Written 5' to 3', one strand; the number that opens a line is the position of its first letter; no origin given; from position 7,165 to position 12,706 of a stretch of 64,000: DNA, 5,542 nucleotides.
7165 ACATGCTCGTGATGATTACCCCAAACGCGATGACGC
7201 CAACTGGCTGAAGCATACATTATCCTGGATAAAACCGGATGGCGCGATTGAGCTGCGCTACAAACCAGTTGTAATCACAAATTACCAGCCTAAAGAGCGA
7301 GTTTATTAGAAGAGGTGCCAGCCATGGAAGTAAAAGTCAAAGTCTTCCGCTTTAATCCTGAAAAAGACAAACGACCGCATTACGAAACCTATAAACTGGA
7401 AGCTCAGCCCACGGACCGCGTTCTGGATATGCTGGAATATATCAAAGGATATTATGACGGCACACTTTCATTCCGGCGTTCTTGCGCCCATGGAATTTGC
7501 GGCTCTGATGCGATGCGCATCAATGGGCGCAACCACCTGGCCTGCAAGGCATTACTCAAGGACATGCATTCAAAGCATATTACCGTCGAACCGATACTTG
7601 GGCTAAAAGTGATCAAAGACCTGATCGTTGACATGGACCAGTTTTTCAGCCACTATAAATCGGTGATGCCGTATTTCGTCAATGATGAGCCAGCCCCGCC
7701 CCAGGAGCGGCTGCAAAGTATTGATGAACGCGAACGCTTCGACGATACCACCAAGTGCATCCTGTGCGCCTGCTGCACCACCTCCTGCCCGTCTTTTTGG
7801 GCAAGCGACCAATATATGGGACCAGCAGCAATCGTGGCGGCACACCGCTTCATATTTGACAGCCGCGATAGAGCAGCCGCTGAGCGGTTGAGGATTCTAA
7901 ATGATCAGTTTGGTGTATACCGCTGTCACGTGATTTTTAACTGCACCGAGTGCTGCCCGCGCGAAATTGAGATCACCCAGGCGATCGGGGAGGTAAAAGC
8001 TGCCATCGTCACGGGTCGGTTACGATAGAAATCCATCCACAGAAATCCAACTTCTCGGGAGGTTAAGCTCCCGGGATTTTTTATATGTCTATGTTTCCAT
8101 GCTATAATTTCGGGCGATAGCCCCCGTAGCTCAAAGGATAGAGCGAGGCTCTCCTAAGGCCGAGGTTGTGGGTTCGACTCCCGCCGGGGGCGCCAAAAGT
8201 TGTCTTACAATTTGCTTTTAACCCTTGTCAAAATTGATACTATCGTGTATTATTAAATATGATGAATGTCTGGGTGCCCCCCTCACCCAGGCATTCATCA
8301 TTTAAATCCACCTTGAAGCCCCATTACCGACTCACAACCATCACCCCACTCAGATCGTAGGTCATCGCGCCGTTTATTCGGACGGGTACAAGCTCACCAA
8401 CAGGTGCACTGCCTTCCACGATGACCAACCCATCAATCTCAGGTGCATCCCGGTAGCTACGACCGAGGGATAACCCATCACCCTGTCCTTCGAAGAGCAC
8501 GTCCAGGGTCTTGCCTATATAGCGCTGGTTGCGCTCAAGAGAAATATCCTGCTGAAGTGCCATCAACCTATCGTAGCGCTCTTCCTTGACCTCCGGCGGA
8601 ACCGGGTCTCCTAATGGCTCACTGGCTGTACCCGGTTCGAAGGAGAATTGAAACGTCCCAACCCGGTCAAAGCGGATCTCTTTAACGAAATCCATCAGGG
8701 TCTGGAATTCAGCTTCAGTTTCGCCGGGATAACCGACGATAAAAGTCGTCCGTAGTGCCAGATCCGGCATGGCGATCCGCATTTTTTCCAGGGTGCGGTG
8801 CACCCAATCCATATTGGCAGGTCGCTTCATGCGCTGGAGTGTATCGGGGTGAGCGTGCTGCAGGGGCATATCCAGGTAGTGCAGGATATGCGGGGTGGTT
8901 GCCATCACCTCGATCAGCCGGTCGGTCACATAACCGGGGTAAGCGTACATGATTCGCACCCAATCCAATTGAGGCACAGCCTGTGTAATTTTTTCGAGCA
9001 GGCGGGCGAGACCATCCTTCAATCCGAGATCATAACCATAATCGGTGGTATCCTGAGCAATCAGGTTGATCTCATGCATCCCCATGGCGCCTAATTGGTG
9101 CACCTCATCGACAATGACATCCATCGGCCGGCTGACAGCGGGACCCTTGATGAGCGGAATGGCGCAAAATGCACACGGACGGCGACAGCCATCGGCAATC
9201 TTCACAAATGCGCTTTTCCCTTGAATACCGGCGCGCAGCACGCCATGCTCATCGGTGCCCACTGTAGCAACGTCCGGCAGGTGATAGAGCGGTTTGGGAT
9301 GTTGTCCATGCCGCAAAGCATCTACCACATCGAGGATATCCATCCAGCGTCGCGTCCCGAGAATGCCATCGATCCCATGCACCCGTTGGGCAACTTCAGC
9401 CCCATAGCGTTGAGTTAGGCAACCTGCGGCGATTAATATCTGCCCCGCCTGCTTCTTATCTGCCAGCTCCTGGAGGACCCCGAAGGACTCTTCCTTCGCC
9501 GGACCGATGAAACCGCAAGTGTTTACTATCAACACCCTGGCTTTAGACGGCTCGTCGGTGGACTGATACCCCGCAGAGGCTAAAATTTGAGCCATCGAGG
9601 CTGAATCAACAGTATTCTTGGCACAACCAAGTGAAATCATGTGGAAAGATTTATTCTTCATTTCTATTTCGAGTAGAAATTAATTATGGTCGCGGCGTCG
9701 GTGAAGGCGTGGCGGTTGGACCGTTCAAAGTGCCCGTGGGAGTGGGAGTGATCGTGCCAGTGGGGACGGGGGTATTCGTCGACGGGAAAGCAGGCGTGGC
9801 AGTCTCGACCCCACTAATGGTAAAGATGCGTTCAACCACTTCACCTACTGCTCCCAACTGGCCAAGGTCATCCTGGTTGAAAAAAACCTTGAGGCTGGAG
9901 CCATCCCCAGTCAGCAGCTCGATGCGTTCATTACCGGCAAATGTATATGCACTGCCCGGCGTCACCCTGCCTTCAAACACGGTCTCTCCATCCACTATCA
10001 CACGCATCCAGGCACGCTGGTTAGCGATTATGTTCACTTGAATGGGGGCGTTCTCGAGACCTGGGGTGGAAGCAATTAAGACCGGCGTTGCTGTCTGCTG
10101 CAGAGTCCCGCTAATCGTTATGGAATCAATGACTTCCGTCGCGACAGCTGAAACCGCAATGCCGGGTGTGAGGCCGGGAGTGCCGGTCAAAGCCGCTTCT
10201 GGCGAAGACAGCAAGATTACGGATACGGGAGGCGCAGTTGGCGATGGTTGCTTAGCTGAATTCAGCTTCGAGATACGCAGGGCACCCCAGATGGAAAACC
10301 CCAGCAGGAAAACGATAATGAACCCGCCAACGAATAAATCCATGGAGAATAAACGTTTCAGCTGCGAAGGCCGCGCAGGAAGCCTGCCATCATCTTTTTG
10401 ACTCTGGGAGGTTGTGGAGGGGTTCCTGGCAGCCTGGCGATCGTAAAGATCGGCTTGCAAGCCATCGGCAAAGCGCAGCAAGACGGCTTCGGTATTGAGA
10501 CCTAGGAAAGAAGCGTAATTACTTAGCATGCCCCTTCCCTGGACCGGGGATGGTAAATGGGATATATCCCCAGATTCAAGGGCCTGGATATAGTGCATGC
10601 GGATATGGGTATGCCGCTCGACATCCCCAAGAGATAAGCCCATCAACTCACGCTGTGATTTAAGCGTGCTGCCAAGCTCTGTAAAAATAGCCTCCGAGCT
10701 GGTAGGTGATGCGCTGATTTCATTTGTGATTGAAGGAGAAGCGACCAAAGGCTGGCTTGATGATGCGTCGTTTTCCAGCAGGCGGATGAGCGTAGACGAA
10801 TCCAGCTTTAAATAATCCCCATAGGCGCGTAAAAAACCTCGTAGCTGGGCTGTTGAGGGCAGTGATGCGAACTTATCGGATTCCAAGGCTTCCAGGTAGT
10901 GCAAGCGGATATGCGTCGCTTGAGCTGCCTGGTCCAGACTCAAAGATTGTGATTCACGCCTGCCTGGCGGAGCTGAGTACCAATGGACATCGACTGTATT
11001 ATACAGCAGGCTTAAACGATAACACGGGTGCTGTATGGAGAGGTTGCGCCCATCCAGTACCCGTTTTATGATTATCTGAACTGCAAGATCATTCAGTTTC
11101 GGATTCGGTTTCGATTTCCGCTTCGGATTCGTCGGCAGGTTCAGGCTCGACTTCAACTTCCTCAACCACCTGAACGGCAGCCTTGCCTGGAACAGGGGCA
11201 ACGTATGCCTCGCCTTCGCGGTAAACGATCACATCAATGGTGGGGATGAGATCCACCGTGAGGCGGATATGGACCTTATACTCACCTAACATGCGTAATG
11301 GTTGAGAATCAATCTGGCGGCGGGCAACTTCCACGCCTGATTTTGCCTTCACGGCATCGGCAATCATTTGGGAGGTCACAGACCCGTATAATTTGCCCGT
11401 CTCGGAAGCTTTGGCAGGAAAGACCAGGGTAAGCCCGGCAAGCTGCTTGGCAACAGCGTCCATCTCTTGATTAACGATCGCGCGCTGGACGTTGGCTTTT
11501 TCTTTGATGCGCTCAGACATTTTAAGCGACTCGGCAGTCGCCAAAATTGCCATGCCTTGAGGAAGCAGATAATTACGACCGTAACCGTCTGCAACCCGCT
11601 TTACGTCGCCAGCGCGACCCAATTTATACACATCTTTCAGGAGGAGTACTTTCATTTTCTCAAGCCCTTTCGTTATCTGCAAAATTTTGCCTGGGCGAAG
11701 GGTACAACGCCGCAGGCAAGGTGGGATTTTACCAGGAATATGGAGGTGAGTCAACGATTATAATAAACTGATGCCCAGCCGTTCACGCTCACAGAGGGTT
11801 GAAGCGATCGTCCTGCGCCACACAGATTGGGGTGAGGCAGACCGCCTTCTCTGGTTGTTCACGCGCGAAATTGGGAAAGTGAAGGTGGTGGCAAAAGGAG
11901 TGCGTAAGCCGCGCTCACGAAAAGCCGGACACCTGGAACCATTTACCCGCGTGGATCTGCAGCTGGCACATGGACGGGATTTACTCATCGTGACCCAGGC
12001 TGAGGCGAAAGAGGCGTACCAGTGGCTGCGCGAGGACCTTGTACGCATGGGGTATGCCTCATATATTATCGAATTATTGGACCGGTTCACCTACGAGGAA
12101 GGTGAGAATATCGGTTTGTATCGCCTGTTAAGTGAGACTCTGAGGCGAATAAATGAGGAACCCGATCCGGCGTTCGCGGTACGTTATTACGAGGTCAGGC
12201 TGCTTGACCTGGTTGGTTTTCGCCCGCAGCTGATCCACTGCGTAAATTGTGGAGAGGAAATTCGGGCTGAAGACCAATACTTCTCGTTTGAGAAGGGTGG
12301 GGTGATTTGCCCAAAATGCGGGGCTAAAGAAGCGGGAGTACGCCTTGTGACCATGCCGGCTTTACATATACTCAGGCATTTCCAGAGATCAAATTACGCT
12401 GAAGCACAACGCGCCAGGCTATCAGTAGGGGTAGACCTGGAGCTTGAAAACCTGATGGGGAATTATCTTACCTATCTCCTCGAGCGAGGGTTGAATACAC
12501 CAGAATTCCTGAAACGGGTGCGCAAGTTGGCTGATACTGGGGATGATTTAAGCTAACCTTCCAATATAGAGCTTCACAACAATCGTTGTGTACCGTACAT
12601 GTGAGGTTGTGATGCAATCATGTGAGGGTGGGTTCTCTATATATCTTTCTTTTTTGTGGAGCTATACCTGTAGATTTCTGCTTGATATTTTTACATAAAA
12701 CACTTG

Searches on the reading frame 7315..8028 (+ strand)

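Call 64: search_protein_families(library=pfam, proteins=[window:7315-8028:+], max_evalue=0.00001)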
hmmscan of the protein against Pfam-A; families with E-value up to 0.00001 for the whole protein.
window:7315-8028:+ (237 aa): 4 families
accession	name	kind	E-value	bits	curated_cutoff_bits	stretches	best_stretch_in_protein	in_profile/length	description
PF13085.11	Fer2_3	-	1.7e-36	124.9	27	1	7-111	1-106/107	2Fe-2S iron-sulfur cluster binding domain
PF13183.11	Fer4_8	-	3.7e-08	34.2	27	1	146-218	3-68/68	4Fe-4S dicluster domain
PF13237.11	Fer4_10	-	5.1e-08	33.2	25.5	1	143-215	4-53/53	4Fe-4S dicluster domain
PF13534.11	Fer4_17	-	1.7e-06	28.9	22.2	1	147-218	1-60/61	4Fe-4S dicluster domain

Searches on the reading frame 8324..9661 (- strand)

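Call 12: search_protein_families(library=pfam, proteins=[window:8324-9661:-], max_evalue=0.0001)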
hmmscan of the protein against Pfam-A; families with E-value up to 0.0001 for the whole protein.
window:8324-9661:- (445 aa): 3 families
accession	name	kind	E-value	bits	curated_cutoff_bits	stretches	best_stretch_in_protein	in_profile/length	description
PF00919.26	UPF0004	-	5e-24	84.6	27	1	6-102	2-98/98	Uncharacterized protein family UPF0004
PF04055.27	Radical_SAM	-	6.8e-21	75.6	29.5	1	154-326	2-166/166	Radical SAM superfamily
PF18693.7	TRAM_2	-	2.2e-19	69.8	27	1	382-442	1-63/63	TRAM domain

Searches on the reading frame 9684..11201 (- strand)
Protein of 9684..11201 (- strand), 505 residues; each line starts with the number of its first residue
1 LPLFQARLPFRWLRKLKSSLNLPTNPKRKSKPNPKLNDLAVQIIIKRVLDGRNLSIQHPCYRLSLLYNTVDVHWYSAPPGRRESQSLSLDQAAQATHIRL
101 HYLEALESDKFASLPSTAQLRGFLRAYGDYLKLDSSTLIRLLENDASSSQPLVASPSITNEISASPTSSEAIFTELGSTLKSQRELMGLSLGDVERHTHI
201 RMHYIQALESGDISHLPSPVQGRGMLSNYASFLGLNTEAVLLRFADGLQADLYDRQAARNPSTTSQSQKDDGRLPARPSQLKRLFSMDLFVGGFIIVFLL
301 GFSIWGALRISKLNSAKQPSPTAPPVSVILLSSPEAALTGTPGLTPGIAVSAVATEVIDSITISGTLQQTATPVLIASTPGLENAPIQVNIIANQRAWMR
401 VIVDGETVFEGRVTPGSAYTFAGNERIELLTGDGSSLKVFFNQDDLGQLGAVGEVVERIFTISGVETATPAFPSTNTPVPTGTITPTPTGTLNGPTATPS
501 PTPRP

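Call 12: search_protein_families(library=pfam, proteins=[window:9684-11201:-], max_evalue=0.0001)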
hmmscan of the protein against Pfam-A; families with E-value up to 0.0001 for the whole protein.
window:9684-11201:- (505 aa): 4 families
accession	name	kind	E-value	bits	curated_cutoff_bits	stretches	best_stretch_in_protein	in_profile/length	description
PF13413.12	HTH_25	-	2.8e-41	139.6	24.6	2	81-136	5-60/62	Helix-turn-helix domain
PF13464.11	RodZ_C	-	1.5e-10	41.3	23.9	1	392-457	3-69/72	RodZ C-terminal domain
PF12844.13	HTH_19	-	9.7e-09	35.5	30.2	0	177-241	1-59/64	Helix-turn-helix domain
PF13560.12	HTH_31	-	8.6e-08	32.8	27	0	175-251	1-57/64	Helix-turn-helix domain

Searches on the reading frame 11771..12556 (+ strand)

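Call 12: search_protein_families(library=pfam, proteins=[window:11771-12556:+], max_evalue=0.0001)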
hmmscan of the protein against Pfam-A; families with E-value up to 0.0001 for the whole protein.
window:11771-12556:+ (261 aa): 2 families
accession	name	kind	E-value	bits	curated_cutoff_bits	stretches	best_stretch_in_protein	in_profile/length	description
PF02565.21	RecO_C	-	1.1e-34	120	22.1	1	87-242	1-154/157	Recombination protein O C terminal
PF11967.14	RecO_N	-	9.1e-24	83.7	27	1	9-82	5-79/80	Recombination protein O N terminal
